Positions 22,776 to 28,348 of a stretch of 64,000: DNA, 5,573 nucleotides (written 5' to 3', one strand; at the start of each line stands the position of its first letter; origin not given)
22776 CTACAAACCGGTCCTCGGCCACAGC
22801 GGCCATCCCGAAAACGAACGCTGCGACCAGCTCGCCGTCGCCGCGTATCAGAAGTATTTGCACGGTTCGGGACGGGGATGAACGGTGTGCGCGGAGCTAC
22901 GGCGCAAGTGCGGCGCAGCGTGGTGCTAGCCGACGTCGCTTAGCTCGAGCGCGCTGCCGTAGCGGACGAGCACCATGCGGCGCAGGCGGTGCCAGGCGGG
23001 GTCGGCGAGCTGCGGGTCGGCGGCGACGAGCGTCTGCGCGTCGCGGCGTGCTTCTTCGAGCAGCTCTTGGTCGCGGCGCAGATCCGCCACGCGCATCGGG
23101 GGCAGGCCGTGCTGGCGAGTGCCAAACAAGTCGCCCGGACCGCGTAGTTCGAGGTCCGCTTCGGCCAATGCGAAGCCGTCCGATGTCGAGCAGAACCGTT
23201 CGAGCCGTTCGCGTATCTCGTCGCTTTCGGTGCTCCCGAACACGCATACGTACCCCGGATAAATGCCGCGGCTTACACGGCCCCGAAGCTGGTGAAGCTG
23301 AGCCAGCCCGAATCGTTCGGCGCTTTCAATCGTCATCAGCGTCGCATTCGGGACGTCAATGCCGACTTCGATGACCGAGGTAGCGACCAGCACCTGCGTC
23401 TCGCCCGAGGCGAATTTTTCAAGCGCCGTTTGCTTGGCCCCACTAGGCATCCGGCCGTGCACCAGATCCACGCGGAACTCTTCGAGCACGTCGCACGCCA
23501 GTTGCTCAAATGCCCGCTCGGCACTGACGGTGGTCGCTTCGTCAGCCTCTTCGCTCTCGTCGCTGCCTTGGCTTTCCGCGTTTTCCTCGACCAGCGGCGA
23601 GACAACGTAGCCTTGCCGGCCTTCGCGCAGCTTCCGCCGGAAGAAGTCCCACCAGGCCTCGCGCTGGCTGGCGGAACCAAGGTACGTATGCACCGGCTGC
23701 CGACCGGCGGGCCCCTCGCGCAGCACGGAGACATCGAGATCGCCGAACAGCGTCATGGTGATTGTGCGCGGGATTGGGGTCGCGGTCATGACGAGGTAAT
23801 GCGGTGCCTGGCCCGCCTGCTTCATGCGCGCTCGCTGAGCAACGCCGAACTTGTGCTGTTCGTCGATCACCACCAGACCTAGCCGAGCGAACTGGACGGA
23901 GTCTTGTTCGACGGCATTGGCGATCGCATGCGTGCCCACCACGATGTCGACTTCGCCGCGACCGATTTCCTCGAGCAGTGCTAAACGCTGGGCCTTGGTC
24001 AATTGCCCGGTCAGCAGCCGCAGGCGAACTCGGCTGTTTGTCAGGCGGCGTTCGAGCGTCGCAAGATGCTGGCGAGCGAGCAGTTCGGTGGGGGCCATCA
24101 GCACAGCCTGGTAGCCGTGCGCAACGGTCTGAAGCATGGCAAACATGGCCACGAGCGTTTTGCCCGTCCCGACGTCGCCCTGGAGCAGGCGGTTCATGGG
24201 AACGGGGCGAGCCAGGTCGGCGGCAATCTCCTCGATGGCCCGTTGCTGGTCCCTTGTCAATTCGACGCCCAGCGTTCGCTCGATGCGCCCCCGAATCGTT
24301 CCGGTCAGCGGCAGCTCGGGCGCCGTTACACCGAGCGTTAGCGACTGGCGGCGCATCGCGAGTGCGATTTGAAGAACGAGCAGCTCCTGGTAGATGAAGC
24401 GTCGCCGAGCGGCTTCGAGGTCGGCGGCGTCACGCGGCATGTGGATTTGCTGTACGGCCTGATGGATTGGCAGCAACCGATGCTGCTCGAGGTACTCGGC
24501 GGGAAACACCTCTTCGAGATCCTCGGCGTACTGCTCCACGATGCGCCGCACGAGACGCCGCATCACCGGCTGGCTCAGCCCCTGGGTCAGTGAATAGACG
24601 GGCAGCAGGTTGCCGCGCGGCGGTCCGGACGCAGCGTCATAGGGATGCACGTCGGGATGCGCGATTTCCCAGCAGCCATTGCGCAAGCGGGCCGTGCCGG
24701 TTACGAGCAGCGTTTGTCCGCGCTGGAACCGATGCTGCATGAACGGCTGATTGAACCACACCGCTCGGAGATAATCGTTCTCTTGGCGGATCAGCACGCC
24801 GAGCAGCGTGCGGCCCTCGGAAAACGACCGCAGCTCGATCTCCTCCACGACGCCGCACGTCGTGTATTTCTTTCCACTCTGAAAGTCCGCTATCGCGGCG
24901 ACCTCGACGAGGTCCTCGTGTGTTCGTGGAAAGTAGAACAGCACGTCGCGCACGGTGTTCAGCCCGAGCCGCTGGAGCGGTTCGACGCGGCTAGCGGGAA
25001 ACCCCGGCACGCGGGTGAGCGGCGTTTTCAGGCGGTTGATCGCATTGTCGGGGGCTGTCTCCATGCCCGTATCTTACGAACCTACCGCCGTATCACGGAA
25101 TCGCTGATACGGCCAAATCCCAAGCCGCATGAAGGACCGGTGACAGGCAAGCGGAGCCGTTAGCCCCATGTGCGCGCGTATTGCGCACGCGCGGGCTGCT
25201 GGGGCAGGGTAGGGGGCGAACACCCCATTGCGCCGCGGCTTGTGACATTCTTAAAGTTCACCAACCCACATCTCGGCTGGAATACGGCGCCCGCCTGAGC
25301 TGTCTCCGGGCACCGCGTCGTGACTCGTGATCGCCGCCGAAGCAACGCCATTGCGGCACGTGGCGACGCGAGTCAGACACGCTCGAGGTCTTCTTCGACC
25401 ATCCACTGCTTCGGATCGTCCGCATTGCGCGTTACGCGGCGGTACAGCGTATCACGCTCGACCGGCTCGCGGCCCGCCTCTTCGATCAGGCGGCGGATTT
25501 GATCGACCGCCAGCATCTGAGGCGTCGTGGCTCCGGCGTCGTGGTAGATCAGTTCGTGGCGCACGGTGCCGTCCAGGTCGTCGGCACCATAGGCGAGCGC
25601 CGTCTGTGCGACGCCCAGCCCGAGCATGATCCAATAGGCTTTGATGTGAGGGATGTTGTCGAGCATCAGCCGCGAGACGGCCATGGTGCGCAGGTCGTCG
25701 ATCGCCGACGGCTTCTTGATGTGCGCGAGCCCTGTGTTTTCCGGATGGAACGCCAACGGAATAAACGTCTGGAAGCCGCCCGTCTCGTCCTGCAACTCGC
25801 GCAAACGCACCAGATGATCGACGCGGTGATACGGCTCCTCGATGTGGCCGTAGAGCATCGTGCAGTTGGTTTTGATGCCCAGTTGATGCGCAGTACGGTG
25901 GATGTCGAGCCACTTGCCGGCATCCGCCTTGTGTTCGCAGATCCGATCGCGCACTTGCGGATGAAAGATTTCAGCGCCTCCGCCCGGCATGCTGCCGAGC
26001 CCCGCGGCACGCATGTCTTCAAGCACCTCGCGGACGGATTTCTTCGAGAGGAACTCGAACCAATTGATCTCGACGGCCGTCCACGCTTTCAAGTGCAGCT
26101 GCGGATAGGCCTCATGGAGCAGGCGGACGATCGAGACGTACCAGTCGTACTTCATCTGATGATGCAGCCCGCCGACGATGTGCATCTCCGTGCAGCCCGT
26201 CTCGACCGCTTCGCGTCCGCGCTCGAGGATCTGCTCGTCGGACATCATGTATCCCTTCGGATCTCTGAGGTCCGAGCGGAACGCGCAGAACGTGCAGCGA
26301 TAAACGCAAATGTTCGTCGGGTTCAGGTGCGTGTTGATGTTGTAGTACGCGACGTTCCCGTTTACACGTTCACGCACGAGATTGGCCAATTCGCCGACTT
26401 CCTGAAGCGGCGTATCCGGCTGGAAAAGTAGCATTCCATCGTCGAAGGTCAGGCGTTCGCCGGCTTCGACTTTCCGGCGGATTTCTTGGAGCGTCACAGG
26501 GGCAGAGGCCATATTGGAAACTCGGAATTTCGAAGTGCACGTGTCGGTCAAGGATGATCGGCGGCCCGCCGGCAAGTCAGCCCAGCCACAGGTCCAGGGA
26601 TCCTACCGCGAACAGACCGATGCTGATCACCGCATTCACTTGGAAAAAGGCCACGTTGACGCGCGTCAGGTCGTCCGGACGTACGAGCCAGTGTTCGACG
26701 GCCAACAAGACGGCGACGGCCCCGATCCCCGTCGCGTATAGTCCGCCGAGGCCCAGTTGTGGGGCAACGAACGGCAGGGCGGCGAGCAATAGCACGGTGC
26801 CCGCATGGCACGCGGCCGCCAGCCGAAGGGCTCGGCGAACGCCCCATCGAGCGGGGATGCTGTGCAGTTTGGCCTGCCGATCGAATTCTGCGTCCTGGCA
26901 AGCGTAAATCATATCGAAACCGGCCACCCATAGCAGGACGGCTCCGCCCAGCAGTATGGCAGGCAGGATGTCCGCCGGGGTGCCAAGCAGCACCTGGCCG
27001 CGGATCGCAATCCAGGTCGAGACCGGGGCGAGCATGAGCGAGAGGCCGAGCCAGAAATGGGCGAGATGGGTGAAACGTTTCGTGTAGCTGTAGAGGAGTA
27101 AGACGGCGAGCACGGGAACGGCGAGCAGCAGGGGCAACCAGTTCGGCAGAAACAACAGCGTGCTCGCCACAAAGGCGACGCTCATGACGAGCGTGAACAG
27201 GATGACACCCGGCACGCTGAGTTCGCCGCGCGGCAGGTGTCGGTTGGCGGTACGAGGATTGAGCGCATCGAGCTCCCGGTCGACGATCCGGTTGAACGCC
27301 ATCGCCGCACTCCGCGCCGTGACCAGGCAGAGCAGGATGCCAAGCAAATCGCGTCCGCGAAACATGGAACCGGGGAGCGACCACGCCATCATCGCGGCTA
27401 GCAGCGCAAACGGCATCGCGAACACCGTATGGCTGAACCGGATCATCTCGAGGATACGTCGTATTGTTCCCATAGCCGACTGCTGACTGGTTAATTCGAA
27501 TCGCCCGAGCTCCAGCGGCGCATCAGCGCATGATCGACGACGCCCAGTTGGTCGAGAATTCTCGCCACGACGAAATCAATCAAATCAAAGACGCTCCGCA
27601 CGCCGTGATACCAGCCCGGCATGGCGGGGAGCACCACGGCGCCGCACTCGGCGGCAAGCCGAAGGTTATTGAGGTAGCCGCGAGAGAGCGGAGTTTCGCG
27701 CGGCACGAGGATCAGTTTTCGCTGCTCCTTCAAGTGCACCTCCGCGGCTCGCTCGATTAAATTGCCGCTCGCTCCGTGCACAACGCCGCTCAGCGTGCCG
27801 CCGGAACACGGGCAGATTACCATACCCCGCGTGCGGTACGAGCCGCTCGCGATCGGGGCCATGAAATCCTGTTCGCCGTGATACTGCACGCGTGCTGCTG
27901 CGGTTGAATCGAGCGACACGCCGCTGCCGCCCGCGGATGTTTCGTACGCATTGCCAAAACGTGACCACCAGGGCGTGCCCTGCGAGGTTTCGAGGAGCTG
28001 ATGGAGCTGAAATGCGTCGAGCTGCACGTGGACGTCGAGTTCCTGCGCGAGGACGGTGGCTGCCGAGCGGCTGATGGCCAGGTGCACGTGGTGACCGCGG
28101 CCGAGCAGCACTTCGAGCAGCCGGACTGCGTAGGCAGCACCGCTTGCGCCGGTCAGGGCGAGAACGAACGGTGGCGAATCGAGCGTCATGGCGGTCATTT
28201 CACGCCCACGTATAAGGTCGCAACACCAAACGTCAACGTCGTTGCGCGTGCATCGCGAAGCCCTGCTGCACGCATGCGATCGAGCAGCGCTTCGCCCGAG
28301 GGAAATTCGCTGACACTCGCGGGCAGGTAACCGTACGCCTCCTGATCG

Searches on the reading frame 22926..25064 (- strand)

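Call 18: search_protein_families(library=pfam, proteins=[window:22926-25064:-], max_evalue=0.001)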
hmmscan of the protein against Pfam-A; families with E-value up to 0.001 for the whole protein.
window:22926-25064:- (712 aa): 8 families
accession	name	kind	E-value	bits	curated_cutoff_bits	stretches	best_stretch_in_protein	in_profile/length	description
PF17191.10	RecG_wedge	-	6.5e-26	91.3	23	1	26-176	12-159/162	RecG wedge domain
PF00270.35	DEAD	-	7e-26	91.4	26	1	270-436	1-165/167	DEAD/DEAH box helicase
PF00271.37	Helicase_C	-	2.6e-22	79.6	23.5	1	524-599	31-108/110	Helicase conserved C-terminal domain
PF19833.4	RecG_dom3_C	-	2.7e-15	56.6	26.8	1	627-695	1-70/87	ATP-dependent DNA helicase RecG, domain 3, C-terminal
PF04851.21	ResIII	-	1.4e-13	51.6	22.5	1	268-430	3-162/164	Type III restriction enzyme, res subunit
PF22590.2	Cas3-like_C_2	-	0.00011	22.8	27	1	515-599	15-103/106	CRISPR-associated nuclease/helicase Cas3, C-terminal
PF13604.12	AAA_30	-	0.00039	20.6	27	0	269-416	2-110/191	AAA domain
PF01336.31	tRNA_anti-codon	-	0.00075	19.8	27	0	68-141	2-74/75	OB-fold nucleic acid binding domain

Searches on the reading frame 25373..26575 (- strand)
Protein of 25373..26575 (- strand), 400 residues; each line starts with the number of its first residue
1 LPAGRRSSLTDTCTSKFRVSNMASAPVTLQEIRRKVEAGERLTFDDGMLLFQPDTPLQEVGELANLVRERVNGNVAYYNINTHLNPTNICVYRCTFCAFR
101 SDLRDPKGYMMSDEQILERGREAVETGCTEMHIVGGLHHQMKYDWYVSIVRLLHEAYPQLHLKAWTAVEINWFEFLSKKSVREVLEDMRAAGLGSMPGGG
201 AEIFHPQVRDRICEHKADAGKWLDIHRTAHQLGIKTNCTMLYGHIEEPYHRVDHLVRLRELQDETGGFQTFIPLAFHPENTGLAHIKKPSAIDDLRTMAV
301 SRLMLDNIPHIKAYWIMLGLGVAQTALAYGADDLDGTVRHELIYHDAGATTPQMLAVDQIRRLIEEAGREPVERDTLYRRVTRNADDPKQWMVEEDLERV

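Call 18: search_protein_families(library=pfam, proteins=[window:25373-26575:-], max_evalue=0.001)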
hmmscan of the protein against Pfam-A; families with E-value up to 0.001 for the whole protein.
window:25373-26575:- (400 aa): 2 families
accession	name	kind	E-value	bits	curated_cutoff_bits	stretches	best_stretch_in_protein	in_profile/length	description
PF04055.27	Radical_SAM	-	2.2e-21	77.2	29.5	1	85-257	2-164/166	Radical SAM superfamily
PF19288.4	CofH_C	-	3.3e-17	62.9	27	1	267-380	3-118/125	CofH/MqnC C-terminal region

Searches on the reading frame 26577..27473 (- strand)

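Call 18: search_protein_families(library=pfam, proteins=[window:26577-27473:-], max_evalue=0.001)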
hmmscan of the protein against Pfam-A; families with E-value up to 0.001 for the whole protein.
window:26577-27473:- (298 aa): 1 family
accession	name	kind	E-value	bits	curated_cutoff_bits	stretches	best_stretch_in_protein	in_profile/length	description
PF01040.23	UbiA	-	3e-49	168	34.2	1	20-279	2-247/250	UbiA prenyltransferase family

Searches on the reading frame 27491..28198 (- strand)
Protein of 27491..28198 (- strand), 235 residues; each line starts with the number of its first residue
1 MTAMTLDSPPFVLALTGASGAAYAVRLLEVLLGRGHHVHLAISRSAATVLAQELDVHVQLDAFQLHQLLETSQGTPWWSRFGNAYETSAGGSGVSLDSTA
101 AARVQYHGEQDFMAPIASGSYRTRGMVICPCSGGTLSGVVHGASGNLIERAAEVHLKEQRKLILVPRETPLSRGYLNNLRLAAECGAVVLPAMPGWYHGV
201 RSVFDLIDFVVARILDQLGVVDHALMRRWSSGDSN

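Call 18: search_protein_families(library=pfam, proteins=[window:27491-28198:-], max_evalue=0.001)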
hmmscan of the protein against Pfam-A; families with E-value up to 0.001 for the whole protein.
window:27491-28198:- (235 aa): 1 family
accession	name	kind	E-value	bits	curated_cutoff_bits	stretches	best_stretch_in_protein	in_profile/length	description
PF02441.25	Flavoprotein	-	3e-38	131.4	22.7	1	11-218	3-162/162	Flavoprotein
